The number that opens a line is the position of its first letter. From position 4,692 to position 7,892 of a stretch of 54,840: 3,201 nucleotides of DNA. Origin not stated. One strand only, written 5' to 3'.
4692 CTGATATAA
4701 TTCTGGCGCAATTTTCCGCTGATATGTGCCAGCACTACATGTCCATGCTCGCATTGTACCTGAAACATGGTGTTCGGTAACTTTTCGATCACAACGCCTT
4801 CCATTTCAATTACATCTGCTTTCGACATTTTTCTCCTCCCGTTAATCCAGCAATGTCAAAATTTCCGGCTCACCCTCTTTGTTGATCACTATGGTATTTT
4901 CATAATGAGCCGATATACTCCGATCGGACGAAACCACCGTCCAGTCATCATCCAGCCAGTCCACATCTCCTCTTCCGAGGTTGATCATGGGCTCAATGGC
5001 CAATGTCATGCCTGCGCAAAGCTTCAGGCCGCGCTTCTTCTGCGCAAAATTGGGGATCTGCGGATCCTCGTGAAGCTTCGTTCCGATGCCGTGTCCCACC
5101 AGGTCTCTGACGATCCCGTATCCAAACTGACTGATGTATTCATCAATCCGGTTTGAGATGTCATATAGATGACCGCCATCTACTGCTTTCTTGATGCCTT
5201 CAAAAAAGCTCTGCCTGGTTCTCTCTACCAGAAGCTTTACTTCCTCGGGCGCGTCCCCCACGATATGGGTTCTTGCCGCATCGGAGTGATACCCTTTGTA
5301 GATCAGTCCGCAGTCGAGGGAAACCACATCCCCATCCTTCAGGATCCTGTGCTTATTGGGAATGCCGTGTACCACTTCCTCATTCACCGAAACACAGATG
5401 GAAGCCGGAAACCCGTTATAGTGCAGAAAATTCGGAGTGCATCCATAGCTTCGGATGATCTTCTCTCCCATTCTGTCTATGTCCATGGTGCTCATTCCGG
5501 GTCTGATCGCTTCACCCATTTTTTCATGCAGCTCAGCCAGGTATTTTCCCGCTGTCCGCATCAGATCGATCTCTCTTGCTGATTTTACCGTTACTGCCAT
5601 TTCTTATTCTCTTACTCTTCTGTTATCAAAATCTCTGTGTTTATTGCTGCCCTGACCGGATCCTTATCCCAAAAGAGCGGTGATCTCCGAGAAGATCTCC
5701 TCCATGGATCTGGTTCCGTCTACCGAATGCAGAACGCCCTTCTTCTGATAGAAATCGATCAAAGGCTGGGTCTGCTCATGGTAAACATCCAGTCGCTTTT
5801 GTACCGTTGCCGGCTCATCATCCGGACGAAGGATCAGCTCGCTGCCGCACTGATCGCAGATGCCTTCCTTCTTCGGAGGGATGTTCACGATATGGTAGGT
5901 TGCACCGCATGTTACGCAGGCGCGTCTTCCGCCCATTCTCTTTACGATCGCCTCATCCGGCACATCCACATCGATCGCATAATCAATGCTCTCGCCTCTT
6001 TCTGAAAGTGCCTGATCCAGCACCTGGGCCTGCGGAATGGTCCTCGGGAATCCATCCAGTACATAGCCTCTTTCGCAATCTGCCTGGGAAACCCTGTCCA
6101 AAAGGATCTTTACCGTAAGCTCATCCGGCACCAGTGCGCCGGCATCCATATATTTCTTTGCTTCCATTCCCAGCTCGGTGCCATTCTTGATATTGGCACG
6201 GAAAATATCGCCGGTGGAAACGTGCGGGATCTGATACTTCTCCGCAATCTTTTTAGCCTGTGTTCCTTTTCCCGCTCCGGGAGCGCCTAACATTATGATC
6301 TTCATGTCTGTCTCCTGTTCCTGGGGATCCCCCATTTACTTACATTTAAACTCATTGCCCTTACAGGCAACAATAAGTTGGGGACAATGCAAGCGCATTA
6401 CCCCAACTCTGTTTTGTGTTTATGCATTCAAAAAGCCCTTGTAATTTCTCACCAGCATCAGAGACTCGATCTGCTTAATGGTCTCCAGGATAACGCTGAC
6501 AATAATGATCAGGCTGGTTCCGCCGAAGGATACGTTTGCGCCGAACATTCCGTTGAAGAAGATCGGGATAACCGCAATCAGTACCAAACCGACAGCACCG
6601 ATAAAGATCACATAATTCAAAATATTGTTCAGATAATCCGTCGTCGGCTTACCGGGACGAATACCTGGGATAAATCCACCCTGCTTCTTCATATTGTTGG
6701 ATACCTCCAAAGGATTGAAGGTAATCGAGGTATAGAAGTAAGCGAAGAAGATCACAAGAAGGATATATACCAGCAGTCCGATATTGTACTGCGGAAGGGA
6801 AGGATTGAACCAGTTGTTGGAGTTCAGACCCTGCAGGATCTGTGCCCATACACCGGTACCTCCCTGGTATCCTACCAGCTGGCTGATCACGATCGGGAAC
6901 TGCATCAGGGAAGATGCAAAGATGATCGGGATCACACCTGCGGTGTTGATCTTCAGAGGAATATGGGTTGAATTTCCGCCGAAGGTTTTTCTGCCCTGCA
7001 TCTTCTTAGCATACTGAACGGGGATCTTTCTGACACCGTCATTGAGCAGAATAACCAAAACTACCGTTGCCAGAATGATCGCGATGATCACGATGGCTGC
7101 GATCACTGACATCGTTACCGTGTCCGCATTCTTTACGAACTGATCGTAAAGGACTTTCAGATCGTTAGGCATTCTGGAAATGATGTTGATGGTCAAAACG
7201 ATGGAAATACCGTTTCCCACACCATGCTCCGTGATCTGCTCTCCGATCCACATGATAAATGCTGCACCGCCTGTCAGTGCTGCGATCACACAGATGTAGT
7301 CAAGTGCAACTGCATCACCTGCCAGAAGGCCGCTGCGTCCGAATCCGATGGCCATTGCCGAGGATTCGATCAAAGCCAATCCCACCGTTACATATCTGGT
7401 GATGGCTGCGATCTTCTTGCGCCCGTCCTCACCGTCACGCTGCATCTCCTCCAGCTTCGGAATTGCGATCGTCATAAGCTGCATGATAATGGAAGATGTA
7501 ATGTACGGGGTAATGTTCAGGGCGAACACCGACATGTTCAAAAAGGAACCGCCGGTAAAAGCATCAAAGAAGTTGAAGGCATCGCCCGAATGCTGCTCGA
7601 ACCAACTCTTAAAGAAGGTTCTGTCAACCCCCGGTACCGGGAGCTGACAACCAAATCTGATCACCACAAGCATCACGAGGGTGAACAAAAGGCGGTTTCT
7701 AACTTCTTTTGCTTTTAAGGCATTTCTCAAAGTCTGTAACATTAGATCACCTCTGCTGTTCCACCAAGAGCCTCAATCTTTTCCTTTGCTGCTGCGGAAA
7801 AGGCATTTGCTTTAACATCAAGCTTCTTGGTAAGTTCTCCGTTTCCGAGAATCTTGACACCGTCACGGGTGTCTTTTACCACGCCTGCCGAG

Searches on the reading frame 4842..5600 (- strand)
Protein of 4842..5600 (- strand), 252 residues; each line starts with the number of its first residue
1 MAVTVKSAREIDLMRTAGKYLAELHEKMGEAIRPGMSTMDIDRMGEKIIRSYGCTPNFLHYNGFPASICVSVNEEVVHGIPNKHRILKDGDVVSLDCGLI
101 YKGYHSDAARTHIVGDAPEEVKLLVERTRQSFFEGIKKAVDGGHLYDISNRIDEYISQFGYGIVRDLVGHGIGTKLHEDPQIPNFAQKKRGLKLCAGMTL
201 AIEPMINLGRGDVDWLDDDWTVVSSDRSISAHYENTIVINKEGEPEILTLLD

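Call 95: search_protein_families(library=pfam, proteins=[window:4842-5600:-], max_evalue=0.001)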
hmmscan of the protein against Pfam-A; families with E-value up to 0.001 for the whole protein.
window:4842-5600:- (252 aa): 1 family
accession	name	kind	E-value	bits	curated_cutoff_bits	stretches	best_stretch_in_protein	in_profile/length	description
PF00557.29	Peptidase_M24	-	5.8e-47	160.6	23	1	13-240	2-207/208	Metallopeptidase family M24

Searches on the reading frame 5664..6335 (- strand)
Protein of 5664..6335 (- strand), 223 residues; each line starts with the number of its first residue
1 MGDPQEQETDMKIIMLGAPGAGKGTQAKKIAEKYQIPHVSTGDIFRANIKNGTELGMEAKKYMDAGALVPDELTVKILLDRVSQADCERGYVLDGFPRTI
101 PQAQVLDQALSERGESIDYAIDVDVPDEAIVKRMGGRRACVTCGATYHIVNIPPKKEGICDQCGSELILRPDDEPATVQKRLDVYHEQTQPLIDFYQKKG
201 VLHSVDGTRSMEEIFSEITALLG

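Call 95: search_protein_families(library=pfam, proteins=[window:5664-6335:-], max_evalue=0.001)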
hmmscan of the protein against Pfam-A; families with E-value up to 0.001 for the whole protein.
window:5664-6335:- (223 aa): 5 families
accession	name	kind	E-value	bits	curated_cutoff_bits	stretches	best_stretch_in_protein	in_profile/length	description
PF00406.28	ADK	-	2.7e-58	196.8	26.8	1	15-200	1-150/151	Adenylate kinase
PF13207.12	AAA_17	-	2.2e-29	102.9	27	1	16-138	1-123/136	AAA domain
PF05191.20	ADK_lid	-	4e-17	62.2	26.6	1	137-172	1-36/36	Adenylate kinase, active site lid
PF17213.9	Hydin_ADK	-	1.7e-07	32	27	0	68-95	168-195/196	Hydin Adenylate kinase-like domain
PF13671.12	AAA_33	-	3.4e-05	24.6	27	1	13-138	2-119/143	AAA domain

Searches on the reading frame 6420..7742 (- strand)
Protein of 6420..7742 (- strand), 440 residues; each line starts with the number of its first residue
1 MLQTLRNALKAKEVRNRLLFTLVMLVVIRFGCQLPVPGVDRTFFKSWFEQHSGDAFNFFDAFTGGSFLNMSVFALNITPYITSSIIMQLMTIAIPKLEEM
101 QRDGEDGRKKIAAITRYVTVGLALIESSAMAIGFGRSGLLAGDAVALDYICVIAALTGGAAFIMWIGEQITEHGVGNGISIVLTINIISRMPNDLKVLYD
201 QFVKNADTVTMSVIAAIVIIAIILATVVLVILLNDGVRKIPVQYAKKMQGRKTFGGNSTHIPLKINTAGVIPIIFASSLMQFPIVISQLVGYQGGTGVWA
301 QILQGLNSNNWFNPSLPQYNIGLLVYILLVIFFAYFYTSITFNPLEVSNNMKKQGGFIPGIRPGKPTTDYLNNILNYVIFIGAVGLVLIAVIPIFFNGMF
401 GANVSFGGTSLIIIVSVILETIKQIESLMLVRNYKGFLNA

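Call 60: search_protein_families(library=pfam, proteins=[window:6420-7742:-], max_evalue=0.001)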
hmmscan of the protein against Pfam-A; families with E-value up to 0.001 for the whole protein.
window:6420-7742:- (440 aa): 1 family
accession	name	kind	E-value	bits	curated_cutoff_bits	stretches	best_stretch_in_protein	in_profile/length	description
PF00344.25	SecY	-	6.1e-107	358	32.2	1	71-422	1-306/306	SecY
